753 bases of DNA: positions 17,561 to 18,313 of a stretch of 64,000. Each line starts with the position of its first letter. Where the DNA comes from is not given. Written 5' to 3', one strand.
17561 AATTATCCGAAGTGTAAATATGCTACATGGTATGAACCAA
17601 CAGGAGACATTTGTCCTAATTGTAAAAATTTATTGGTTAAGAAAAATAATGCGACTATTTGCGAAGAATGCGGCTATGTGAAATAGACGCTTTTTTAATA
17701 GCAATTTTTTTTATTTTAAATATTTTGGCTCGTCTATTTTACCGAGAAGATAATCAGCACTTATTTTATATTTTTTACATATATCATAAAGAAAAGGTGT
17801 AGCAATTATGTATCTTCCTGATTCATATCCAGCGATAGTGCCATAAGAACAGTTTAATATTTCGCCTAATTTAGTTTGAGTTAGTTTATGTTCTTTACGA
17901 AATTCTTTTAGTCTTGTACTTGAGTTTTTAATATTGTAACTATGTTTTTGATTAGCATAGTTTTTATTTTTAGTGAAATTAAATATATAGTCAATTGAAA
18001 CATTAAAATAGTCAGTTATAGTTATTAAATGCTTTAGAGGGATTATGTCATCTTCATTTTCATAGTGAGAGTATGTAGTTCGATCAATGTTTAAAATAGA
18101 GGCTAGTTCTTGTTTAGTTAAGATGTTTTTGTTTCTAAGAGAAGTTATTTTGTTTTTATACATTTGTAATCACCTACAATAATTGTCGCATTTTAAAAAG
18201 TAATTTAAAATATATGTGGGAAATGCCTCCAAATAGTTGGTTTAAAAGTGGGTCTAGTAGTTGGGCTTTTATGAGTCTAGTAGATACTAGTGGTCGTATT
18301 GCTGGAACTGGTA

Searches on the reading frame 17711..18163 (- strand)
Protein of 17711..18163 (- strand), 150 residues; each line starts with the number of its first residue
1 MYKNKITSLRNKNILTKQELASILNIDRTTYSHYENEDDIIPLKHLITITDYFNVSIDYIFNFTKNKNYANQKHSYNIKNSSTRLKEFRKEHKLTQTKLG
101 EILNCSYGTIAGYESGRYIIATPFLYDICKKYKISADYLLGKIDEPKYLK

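Call 7: search_protein_families(library=pfam, proteins=[window:17711-18163:-], max_evalue=0.1)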
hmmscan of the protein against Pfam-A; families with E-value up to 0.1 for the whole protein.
window:17711-18163:- (150 aa): 11 families
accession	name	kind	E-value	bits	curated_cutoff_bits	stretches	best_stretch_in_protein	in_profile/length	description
PF01381.28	HTH_3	-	1e-23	83.6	23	2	8-60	3-55/55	Helix-turn-helix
PF12844.13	HTH_19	-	6.2e-20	71.3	30.2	2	84-144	3-63/64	Helix-turn-helix domain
PF13560.12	HTH_31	-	3.1e-11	43.8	27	2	83-135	4-57/64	Helix-turn-helix domain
PF13443.12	HTH_26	-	9.2e-10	39.1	22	2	9-64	6-61/63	Cro/C1-type HTH DNA-binding domain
PF08279.18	HTH_11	-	0.001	19.3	25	0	10-30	11-31/55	HTH domain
PF07022.19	Phage_CI_repr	-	0.0052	17.5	22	1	14-60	12-57/65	Bacteriophage CI repressor helix-turn-helix domain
PF15731.11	MqsA_antitoxin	-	0.0054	17.3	30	0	80-118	69-107/131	Antitoxin component of bacterial toxin-antitoxin system, MqsA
PF20432.4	Xre-like-HTH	-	0.0084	16.8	25.8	1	15-38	24-47/63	Antitoxin Xre-like helix-turn-helix domain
PF13744.12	HTH_37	-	0.0086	16.3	27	0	5-37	22-54/80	Helix-turn-helix domain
PF13545.12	HTH_Crp_2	-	0.065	13.6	27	0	15-32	23-40/70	Crp-like helix-turn-helix domain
PF04545.22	Sigma70_r4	-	0.072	13.1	24.1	0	89-110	16-37/50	Sigma-70, region 4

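Call 71: search_protein_families(library=ncbifam, proteins=[window:17711-18163:-], max_evalue=0.01)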
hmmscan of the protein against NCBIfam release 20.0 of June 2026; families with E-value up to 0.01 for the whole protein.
window:17711-18163:- (150 aa): 14 families
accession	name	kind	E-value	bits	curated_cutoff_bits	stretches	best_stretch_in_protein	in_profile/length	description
NF041951.1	phage_RstR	subfamily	4.3e-21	75.2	80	2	3-70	4-71/108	RstR family transcriptional repressor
NF041575.1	antitoxPezA_Strep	equivalog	3e-15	56.5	290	2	2-58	2-58/158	type II toxin-antitoxin system antitoxin PezA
NF047948.1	male_kill_WMK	equivalog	3.1e-11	43.3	300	1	68-145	149-227/300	WO male-killing family protein Wmk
TIGR03830.1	CxxCG_CxxCG_HTH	subfamily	3.2e-11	43.1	61.8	2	68-118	53-103/127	type II TA system antitoxin MqsA family protein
NF003162.0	PRK04140.1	equivalog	1.2e-08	34.4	263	1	5-76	130-201/317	transcriptional regulator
NF052239.1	antitox_spr1629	equivalog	1.7e-08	34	335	1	4-74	5-78/377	spr1629 family repressor/antitoxin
NF007271.0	PRK09726.1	equivalog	8.6e-08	32.1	79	1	4-58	15-69/88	type II toxin-antitoxin system antitoxin HipB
NF007257.0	PRK09706.1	subfamily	1.5e-06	28.1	101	1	82-140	7-65/135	transcriptional repressor DicA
TIGR03070.1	couple_hipB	subfamily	1.1e-05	25.3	71.65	0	84-117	6-39/58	type II toxin-antitoxin system Y4mF family antitoxin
NF040522.1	VC1465_fam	subfamily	0.00025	21.1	70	0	86-122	2-38/111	VC1465 family Xer recombination activation factor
NF038139.1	Reg_Aceta_RamB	equivalog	0.0013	17.5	700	0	83-139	5-61/465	acetate metabolism transcriptional regulator RamB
NF049845.1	Xre_ParS_antitoxin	subfamily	0.0026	17.8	90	0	6-40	7-41/112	type II RES/Xre toxin-antitoxin system antitoxin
TIGR00270.2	TIGR00270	equivalog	0.0034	17.2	110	0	76-118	71-113/159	multiprotein bridging factor aMBF1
NF058600.1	TransRegSco1979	equivalog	0.0088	15.1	350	0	82-136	10-64/280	Sco1979 family transcriptional regulator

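Call 72: search_protein_families(library=phrogs, proteins=[window:17711-18163:-], max_evalue=0.001)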
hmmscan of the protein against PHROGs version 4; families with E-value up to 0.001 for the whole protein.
window:17711-18163:- (150 aa): 26 families (the best 25 are shown)
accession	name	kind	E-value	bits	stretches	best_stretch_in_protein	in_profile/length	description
phrog_8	-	transcription regulation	1.4e-32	114.5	1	4-147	79-223/346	transcriptional regulator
phrog_3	-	transcription regulation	3.1e-20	74.3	2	2-73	89-158/430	transcriptional repressor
phrog_4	-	transcription regulation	1e-19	71.8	2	67-146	115-198/400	transcriptional repressor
phrog_2439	-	transcription regulation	7.9e-13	49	2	79-143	6-70/367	transcriptional regulator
phrog_2967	-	transcription regulation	4.4e-12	47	1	77-142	7-72/225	transcriptional regulator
phrog_147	-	transcription regulation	1.5e-11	45.5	2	80-130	4-57/100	transcriptional regulator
phrog_1994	-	DNA, RNA and nucleotide metabolism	3.5e-10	41.1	1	4-69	2-67/170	DNA binding protein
phrog_7396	-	unknown function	5.8e-09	36.9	1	111-146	49-84/227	-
phrog_4836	-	transcription regulation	6.1e-09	36.7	1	46-119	45-114/194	CII-like regulator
phrog_2104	-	unknown function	1.7e-08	35.6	0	80-117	39-76/103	-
phrog_2328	-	transcription regulation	1.7e-08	35.3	0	81-120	16-55/128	transcriptional repressor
phrog_34939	-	unknown function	3.6e-08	34.4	1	78-146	7-76/280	-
phrog_7950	-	transcription regulation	1e-07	32.9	0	83-114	10-41/68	transcriptional repressor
phrog_5119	-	unknown function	1.7e-07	32.1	0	84-124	57-97/152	-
phrog_6378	-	unknown function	2.1e-07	32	0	5-74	12-80/131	-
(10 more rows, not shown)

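Call 73: search_protein_families(library=padloc, proteins=[window:17711-18163:-], max_evalue=0.001)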
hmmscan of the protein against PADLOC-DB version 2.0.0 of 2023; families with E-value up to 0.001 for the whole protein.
window:17711-18163:- (150 aa): 16 families
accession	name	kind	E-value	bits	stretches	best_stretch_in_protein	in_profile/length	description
PDLC02926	HTH_VI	-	2.4e-14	51.4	2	1-74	1-74/92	-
PDLC03951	RmrA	-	1.5e-13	48.5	2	82-145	10-73/400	-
PDLC03954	RmrA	-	1.4e-10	38.7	2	4-71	13-80/380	-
PDLC03947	RmrA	-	1.7e-09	35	2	4-76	14-86/383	-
PDLC03945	RmrA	-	3.2e-09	34.4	1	4-71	5-72/394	-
PDLC03952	RmrA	-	9.2e-09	32.6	1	4-73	25-91/395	-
PDLC03944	RmrA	-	1.4e-07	28.9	0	80-142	6-68/384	-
PDLC03949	RmrA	-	1.6e-07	28.5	0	4-62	5-63/363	-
PDLC04142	capH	-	3.2e-06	26.2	0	82-145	8-71/103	capH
PDLC04133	mad1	-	3.3e-06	25.3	0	11-44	2-35/60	mads_1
PDLC03950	RmrA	-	1.2e-05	22.6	0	4-72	5-72/369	-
PDLC03666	Control_protein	-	0.00023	19.6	0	5-58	10-63/77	control protein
PDLC03665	Control_protein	-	0.00025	19.3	0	2-65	9-73/77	control protein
PDLC04775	PDC-M69A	-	0.00042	18.8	0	5-67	11-73/113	-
PDLC03956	RmrA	-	0.00057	17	0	10-66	17-74/399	-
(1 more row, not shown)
